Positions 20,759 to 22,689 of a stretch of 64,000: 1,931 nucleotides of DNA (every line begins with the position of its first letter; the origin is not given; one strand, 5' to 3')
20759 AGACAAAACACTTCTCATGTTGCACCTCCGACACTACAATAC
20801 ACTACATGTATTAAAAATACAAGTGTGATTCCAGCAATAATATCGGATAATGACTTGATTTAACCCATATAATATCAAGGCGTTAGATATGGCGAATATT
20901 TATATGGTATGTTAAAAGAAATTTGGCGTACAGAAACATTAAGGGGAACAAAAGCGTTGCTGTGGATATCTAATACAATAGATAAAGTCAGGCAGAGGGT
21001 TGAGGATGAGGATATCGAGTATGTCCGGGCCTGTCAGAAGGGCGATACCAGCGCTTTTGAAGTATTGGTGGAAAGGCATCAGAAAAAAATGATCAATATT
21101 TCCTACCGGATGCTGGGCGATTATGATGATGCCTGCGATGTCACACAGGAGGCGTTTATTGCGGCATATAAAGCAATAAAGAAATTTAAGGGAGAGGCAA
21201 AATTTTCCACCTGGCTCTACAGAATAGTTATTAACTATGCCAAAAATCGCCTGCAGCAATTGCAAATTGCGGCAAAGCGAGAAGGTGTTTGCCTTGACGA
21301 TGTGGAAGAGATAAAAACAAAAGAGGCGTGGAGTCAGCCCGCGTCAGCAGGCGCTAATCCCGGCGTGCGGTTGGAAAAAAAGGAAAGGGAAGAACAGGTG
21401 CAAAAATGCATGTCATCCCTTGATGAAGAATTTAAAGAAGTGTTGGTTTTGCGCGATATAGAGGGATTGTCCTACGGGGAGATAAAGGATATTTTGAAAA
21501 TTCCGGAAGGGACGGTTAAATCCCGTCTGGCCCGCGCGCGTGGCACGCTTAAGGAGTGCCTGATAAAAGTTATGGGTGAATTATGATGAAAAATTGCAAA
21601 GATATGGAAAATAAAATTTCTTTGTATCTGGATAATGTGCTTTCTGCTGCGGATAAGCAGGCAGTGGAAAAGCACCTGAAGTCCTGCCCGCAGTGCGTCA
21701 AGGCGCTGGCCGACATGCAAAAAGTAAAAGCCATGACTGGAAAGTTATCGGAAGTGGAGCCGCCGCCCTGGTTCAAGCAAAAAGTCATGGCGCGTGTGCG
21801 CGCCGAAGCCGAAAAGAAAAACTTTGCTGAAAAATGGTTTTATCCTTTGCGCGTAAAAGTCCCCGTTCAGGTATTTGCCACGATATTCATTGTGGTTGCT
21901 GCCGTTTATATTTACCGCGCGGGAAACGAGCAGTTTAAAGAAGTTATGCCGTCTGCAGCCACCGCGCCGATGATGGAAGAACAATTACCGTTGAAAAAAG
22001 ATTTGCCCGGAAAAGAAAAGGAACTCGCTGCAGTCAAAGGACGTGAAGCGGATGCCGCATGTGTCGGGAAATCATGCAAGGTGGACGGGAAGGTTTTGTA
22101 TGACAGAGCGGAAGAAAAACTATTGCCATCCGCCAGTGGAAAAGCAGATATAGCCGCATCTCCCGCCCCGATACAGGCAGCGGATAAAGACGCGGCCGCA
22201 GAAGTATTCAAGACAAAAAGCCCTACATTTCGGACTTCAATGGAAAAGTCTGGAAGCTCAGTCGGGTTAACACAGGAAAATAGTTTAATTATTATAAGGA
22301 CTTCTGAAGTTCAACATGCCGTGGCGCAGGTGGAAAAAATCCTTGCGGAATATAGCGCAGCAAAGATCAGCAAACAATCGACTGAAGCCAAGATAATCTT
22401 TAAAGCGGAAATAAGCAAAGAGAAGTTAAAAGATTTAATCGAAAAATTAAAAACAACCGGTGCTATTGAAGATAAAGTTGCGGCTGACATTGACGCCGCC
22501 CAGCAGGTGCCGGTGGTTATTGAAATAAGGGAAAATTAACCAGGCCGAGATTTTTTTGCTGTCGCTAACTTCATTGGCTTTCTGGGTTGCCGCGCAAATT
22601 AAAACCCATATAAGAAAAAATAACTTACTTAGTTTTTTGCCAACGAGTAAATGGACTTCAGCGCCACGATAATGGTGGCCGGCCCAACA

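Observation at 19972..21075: PIN/RHH toxin-antitoxin cassette bracketed by a decayed duplicate of the ECF sigma gene 5' end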

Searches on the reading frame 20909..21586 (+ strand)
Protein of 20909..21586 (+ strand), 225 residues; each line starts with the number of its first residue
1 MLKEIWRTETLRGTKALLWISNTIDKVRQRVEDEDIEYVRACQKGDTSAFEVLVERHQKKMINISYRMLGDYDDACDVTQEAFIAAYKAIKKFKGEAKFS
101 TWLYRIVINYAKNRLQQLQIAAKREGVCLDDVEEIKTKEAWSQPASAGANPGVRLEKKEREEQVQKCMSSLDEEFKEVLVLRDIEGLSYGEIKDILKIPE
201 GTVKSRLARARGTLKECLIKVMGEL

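Call 5: search_protein_families(library=pfam, proteins=[window:20909-21586:+], max_evalue=0.01)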
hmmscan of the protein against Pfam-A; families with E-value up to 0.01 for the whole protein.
window:20909-21586:+ (225 aa): 4 families
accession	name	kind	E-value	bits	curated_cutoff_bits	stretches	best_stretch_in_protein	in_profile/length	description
PF04542.20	Sigma70_r2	-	1.7e-18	66.6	24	1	53-117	1-67/71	Sigma-70 region 2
PF08281.18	Sigma70_r4_2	-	1.7e-13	50.4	25.7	1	162-213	2-53/54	Sigma-70, region 4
PF04545.22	Sigma70_r4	-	5.7e-12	45.4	24.1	1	167-216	1-50/50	Sigma-70, region 4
PF07638.17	Sigma70_ECF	-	1.9e-05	25.1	21.1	1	40-215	9-180/185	ECF sigma factor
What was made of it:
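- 20957..21586 (+): ECF (RpoE-like) sigma factor gene, probable TTG start (209 aa); the longest ORF starts at 20909. Pfam Sigma70_r2, r4_2 and ECF (call 5).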

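Call 7: find_encoding_contigs(protein=window:20909-21586:+, flank=6000, max_places=8)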
Protein window:20909-21586:+ (225 aa): 18 contigs read that carry it; 8 places shown.
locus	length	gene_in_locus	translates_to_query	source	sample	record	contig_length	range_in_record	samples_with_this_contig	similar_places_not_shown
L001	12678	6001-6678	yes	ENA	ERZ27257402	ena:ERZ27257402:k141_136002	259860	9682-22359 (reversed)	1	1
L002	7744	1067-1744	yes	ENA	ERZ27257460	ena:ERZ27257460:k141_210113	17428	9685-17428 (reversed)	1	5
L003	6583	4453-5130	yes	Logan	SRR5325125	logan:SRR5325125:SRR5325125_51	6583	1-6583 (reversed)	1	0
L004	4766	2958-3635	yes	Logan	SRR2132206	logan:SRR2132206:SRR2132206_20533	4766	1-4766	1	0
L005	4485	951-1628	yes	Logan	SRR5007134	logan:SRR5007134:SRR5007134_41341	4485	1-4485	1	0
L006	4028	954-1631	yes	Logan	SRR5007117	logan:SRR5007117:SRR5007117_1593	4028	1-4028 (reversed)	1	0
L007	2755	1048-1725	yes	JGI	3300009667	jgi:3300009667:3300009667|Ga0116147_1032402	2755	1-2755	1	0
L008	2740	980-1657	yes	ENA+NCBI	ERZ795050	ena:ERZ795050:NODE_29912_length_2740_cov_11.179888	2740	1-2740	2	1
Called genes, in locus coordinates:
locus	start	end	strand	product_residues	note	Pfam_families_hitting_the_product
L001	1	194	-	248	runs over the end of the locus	PF13488:Gly-zipper_Omp (weak)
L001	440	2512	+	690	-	-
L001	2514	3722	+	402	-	-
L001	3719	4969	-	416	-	PF00872:Transposase_mut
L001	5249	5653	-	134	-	PF13470:PIN_3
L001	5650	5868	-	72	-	PF01402:RHH_1 (weak)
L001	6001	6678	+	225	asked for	PF07638:Sigma70_ECF (faint), PF04542:Sigma70_r2, PF08281:Sigma70_r4_2, PF04545:Sigma70_r4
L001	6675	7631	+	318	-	PF13490:zf-HC2, PF10039:DUF2275 (weak)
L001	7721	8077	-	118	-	-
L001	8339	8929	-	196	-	PF13472:Lipase_GDSL_2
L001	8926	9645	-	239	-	PF00005:ABC_tran, PF13304:AAA_21 (faint)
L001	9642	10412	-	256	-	PF00005:ABC_tran, PF13304:AAA_21 (faint), PF12399:BCA_ABC_TP_C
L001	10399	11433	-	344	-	PF02653:BPD_transp_2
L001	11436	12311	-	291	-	PF02653:BPD_transp_2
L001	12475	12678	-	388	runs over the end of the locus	PF13433:Peripla_BP_5, PF13458:Peripla_BP_6, PF01094:ANF_receptor, PF13433:Peripla_BP_5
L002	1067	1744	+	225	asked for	PF07638:Sigma70_ECF (faint), PF04542:Sigma70_r2, PF08281:Sigma70_r4_2, PF04545:Sigma70_r4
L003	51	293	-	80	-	PF09527:ATPase_gene1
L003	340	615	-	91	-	-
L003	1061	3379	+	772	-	PF13757:VIT_2, PF08487:VIT, PF00092:VWA, PF13519:VWA_2, PF13768:VWA_3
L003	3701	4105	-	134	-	PF13470:PIN_3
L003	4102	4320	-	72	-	PF01402:RHH_1 (weak)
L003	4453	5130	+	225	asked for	PF07638:Sigma70_ECF (faint), PF04542:Sigma70_r2, PF08281:Sigma70_r4_2, PF04545:Sigma70_r4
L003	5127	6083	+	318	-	PF13490:zf-HC2, PF10039:DUF2275 (weak)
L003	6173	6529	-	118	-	-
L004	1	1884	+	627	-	?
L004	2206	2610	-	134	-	PF13470:PIN_3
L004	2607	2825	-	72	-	PF01402:RHH_1 (weak)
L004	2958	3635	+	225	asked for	PF07638:Sigma70_ECF (faint), PF04542:Sigma70_r2, PF08281:Sigma70_r4_2, PF04545:Sigma70_r4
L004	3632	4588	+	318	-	PF13490:zf-HC2, PF10039:DUF2275 (weak)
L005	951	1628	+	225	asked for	PF07638:Sigma70_ECF (faint), PF04542:Sigma70_r2, PF08281:Sigma70_r4_2, PF04545:Sigma70_r4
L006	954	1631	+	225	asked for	PF07638:Sigma70_ECF (faint), PF04542:Sigma70_r2, PF08281:Sigma70_r4_2, PF04545:Sigma70_r4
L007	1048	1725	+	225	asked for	PF07638:Sigma70_ECF (faint), PF04542:Sigma70_r2, PF08281:Sigma70_r4_2, PF04545:Sigma70_r4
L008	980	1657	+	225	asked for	PF07638:Sigma70_ECF (faint), PF04542:Sigma70_r2, PF08281:Sigma70_r4_2, PF04545:Sigma70_r4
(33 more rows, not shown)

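Call 11: find_related_loci(query=window:20909-21586:+, collection=genome_contigs, flank=10000)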
Query window:20909-21586:+ (225 aa) in genome_contigs; peptide patterns used: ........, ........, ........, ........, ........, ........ (x = any residue, [..] = any of these).
65 stretches matched a pattern; 7 encode a relative of the query (tblastn E <= 1e-3); 7 distinct loci.
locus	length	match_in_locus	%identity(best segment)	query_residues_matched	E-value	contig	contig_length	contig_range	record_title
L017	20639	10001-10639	79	13-225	6e-111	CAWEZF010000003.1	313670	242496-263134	MAG: uncultured delta proteobacterium isolate MFD04716.bin.2.259 genome assembly, contig: contig_11128, whole genome sho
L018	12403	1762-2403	76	12-225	1e-108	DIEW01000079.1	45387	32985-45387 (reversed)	MAG TPA_asm: Syntrophaceae bacterium UBA5764 UBA5764_contig_31144, whole genome shotgun sequence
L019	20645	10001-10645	58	11-225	2e-81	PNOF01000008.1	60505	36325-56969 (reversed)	MAG: Syntrophus sp. (in: bacteria) isolate SW.3.55 SW_1000235_60505, whole genome shotgun sequence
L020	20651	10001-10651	58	9-225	2e-78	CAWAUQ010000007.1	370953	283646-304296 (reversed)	MAG: uncultured delta proteobacterium isolate MFD03899.bin.2.116 genome assembly, contig: contig_2665, whole genome shot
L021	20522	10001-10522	29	42-224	1e-18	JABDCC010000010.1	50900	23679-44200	MAG: Alphaproteobacteria bacterium isolate BWOrgHeat_Nextera78_MAG7 3300020795.a:Ga0206962_1038, whole genome shotgun se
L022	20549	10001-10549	30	39-214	1e-18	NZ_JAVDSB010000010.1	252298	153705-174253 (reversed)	Paenibacillus qinlingensis strain CC258 Ga0451258_10, whole genome shotgun sequence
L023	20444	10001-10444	24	53-218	9e-9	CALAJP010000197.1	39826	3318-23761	MAG: uncultured Saprospiraceae bacterium isolate L4_Bin_METABAT__45_sub_1 genome assembly, contig: c_000000195366, whole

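Call 20: find_related_loci(query=window:20909-21586:+, collection=metagenome_contigs, flank=4000)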
Query window:20909-21586:+ (225 aa) in metagenome_contigs; peptide patterns used: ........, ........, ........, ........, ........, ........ (x = any residue, [..] = any of these).
141 stretches matched a pattern; 11 encode a relative of the query (tblastn E <= 1e-3); 11 distinct loci.
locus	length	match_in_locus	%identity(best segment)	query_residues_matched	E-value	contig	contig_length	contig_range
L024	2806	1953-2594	87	12-225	2e-129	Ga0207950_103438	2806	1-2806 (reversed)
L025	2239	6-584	83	33-225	8e-113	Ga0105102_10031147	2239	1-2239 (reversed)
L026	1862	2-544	89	45-225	2e-113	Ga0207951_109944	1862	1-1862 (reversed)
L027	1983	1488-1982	76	12-176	1e-87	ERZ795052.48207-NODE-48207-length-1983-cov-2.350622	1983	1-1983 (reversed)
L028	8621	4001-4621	57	19-225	2e-75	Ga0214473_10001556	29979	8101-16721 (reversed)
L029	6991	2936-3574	54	13-225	2e-71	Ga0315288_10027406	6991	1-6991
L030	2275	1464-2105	51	12-225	9e-71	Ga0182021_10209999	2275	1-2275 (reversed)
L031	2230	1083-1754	48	2-225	1e-67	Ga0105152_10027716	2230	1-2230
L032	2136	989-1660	48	2-225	6e-68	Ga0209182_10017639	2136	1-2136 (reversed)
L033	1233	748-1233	52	2-169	2e-54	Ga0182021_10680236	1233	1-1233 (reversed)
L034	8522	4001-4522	29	42-224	3e-19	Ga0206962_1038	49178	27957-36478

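Call 35: find_homologous_proteins(query=window:20909-21586:+, max_evalue=1e-40)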
Query window:20909-21586:+ (225 aa): 956 proteins with E <= 1e-40 among 8000 candidates; the best 120 are listed.
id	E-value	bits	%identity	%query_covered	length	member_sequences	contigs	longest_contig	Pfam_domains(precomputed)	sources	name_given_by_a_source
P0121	1.9e-141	487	100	100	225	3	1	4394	PF07638.18,PF04545.23,PF04542.21,PF08281.19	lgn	-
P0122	1.6e-115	402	87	95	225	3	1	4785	PF07638.18,PF04545.23,PF04542.21,PF08281.19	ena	-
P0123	1.1e-111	389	87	92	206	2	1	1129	PF07638.18,PF04545.23,PF04542.21,PF08281.19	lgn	-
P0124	1.8e-101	356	78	93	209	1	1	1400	PF07638.18,PF04545.23,PF04542.21,PF08281.19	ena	-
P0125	7.4e-101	354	76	95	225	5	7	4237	PF07638.18,PF04545.23,PF04542.21,PF08281.19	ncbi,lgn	-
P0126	3.9e-100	352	79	93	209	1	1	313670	PF07638.18,PF04545.23,PF04542.21,PF08281.19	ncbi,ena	-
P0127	1.9e-98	346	76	93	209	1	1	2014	PF07638.18,PF04545.23,PF04542.21,PF08281.19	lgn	-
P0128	2.2e-97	343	75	93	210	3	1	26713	PF07638.18,PF04545.23,PF04542.21,PF08281.19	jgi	jgi:RNA polymerase sigma-70 factor (ECF subfamily)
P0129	2.3e-96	339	75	93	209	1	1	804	PF07638.18,PF04545.23,PF04542.21,PF08281.19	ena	-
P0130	1.0e-94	334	75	92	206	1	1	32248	PF07638.18,PF04545.23,PF04542.21,PF08281.19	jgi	jgi:RNA polymerase sigma-70 factor (ECF subfamily)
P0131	6.6e-94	331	68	96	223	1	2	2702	PF07638.18,PF04545.23,PF04542.21,PF08281.19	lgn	-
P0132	1.0e-93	331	70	95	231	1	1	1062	PF07638.18,PF04545.23,PF04542.21,PF08281.19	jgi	jgi:RNA polymerase sigma-70 factor (ECF subfamily)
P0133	1.4e-93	330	69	96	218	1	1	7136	PF07638.18,PF04545.23,PF04542.21,PF08281.19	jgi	jgi:RNA polymerase sigma-70 factor (ECF subfamily)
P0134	4.4e-92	325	70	93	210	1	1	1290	PF07638.18,PF04545.23,PF04542.21,PF08281.19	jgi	jgi:RNA polymerase sigma-70 factor (ECF subfamily)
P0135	7.6e-92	325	71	93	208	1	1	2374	PF07638.18,PF04545.23,PF04542.21,PF08281.19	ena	-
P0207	1.3e-85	304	87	73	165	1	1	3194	PF04545.23,PF04542.21,PF08281.19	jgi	jgi:RNA polymerase sigma-70 factor (ECF subfamily)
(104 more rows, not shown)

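Call 36: find_encoding_contigs(protein=P0122, flank=5000, max_places=4)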
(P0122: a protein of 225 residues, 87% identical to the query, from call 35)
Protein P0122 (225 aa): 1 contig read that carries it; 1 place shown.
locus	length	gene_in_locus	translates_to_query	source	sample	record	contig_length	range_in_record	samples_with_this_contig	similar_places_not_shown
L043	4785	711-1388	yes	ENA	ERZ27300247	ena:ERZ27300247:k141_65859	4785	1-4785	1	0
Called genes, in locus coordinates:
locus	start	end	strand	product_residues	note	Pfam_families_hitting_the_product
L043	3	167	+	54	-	?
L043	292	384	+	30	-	-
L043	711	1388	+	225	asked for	PF07638:Sigma70_ECF (weak), PF04542:Sigma70_r2, PF08281:Sigma70_r4_2, PF04545:Sigma70_r4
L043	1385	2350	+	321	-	PF13490:zf-HC2, PF10039:DUF2275 (weak)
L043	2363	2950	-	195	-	PF13472:Lipase_GDSL_2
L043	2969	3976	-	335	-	PF13433:Peripla_BP_5, PF13458:Peripla_BP_6, PF01094:ANF_receptor, PF13433:Peripla_BP_5 (weak)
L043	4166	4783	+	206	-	?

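Call 37: find_encoding_contigs(protein=P0123, flank=5000, max_places=4)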
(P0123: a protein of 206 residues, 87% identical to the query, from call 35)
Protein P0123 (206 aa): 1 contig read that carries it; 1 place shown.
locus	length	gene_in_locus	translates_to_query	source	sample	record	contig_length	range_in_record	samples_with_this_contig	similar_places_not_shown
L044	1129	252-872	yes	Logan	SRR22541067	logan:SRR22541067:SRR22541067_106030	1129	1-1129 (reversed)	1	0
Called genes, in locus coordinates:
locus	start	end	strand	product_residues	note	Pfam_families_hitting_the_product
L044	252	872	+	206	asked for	PF07638:Sigma70_ECF, PF04542:Sigma70_r2, PF08281:Sigma70_r4_2, PF04545:Sigma70_r4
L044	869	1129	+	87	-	?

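Call 38: find_encoding_contigs(protein=P0207, flank=5000, max_places=4)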
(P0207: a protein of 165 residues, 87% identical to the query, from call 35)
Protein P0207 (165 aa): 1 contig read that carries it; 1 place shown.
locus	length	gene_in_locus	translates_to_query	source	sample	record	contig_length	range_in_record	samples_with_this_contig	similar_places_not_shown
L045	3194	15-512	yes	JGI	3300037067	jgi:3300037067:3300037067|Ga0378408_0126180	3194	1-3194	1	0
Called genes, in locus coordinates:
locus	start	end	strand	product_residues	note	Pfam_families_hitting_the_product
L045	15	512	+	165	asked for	PF04542:Sigma70_r2, PF08281:Sigma70_r4_2, PF04545:Sigma70_r4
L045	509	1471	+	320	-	PF13490:zf-HC2, PF10039:DUF2275 (faint)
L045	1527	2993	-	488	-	PF02629:CoA_binding (weak), PF13380:CoA_binding_2, PF19045:Ligase_CoA_2 (faint), PF13607:Succ_CoA_lig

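Call 47: search_protein_families(library=ncbifam, proteins=[window:20909-21586:+], max_evalue=0.001)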
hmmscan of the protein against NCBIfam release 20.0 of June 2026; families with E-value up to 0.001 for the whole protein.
window:20909-21586:+ (225 aa): 104 families (the best 25 are shown)
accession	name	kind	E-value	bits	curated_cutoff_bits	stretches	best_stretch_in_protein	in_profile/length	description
TIGR02939.1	RpoE_Sigma70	equivalog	1.5e-44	152.3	236.15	1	33-218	5-186/190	RNA polymerase sigma factor RpoE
NF008888.0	PRK11922.1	equivalog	2.2e-41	142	204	1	26-223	8-201/231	RNA polymerase sigma factor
NF007223.0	PRK09641.1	equivalog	1.2e-40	139.4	209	1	38-218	8-184/187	RNA polymerase sigma factor SigW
NF007225.0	PRK09643.1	equivalog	2e-39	135.4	190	1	32-220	11-184/204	RNA polymerase sigma factor SigM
NF009171.0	PRK12518.1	equivalog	1.5e-38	132.5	208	1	28-218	7-184/191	RNA polymerase sigma factor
TIGR02948.1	SigW_bacill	equivalog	2.3e-37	128.9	243.1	1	37-218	7-184/187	RNA polymerase sigma factor SigW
TIGR02937.1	sigma70-ECF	superfamily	2.2e-33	115.2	42.9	1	49-218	2-165/165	sigma-70 family RNA polymerase sigma factor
NF004113.0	PRK05602.1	equivalog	3.6e-33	114.9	208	1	28-219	25-202/211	RNA polymerase sigma factor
NF009166.1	PRK12513.1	equivalog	3.5e-32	111.7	206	1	32-219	6-187/193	RNA polymerase sigma factor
NF007216.0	PRK09638.1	equivalog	6e-28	97.8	194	1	34-211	4-167/180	RNA polymerase sigma factor SigY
NF009185.0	PRK12533.1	equivalog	1.4e-27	96.8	248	1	43-219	24-194/231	RNA polymerase sigma factor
NF058625.1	sigma_PG0214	equivalog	2.4e-27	95.7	130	1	48-221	4-164/170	GFO_1088 family ECF-type sigma factor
NF007229.0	PRK09647.1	equivalog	6.7e-27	94.3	265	1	42-220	38-204/220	RNA polymerase sigma factor SigE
NF009176.0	PRK12524.1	equivalog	1e-26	94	264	1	40-218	18-184/196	RNA polymerase sigma factor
TIGR02954.1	Sig70_famx3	hypoth_equivalog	1.9e-26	92.8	188.5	1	35-218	3-167/170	RNA polymerase sigma-70 factor, TIGR02954 family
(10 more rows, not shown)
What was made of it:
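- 20957..21586 (+): The best NCBIfam hit is RpoE, below its cut-off (call 47).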

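Call 60: search_protein_families(library=phrogs, proteins=[L001:2514-3722:+, L001:440-2512:+], max_evalue=0.01)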
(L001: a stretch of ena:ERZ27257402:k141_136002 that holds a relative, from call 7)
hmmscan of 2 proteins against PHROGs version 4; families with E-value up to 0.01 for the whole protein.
L001:2514-3722:+ (402 aa): 0 families

L001:440-2512:+ (690 aa): 0 families

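Call 61: search_protein_families(library=pfam, proteins=[L001:2514-3722:+, L001:440-2512:+], max_evalue=0.01)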
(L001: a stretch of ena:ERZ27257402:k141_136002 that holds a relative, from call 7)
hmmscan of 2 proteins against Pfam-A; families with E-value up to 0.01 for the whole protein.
L001:2514-3722:+ (402 aa): 2 families
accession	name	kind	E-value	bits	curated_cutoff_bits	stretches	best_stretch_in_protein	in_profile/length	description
PF13185.12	GAF_2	-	0.0011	19.6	28.6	1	284-370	2-77/136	GAF domain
PF13492.12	GAF_3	-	0.009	16.9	27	0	285-332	1-50/129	GAF domain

L001:440-2512:+ (690 aa): 0 families

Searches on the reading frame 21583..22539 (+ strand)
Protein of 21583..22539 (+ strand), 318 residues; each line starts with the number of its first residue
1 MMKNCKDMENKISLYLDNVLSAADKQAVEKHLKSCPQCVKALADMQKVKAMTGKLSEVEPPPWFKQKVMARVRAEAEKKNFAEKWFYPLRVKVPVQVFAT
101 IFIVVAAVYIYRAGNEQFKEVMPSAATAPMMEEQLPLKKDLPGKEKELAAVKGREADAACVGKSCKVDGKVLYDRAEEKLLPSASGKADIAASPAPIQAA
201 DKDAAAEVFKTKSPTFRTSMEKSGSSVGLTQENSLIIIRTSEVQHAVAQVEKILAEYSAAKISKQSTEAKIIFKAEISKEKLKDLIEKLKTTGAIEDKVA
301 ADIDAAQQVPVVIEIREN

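Call 5: search_protein_families(library=pfam, proteins=[window:21583-22539:+], max_evalue=0.01)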
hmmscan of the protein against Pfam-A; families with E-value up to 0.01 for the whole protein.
window:21583-22539:+ (318 aa): 2 families
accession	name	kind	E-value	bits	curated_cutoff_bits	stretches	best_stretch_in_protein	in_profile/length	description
PF13490.11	zf-HC2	-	8.7e-11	42.1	22.2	1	5-38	1-34/35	Putative zinc-finger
PF10039.14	DUF2275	-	1.1e-06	29.4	24.6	1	57-134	2-80/210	Predicted integral membrane protein (DUF2275)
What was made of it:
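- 21583..22539 (+): zf-HC2 (ZAS-type) membrane anti-sigma factor gene, overlapping the sigma stop codon. Pfam zf-HC2 8.7e-11 and DUF2275 (call 5).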

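Call 47: search_protein_families(library=ncbifam, proteins=[window:21583-22539:+], max_evalue=0.001)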
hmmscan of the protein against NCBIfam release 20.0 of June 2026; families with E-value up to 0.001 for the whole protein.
window:21583-22539:+ (318 aa): 4 families
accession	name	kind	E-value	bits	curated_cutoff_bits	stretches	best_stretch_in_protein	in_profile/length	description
NF052375.1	antisigma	equivalog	5.2e-12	46.2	100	1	15-126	5-116/217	anti-sigma factor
TIGR03988.1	antisig_RsrA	equivalog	1.5e-09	37.8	62.5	1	4-75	1-73/77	mycothiol system anti-sigma-R factor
NF010501.0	PRK13920.1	subfamily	1.3e-06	28.2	225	1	12-88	8-71/213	putative anti-sigmaE protein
NF052368.1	antisigmaE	subfamily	2.7e-06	27.1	50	1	2-43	1-42/48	anti-sigma factor family protein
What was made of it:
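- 21583..22539 (+): NCBIfam anti-sigma (call 47).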
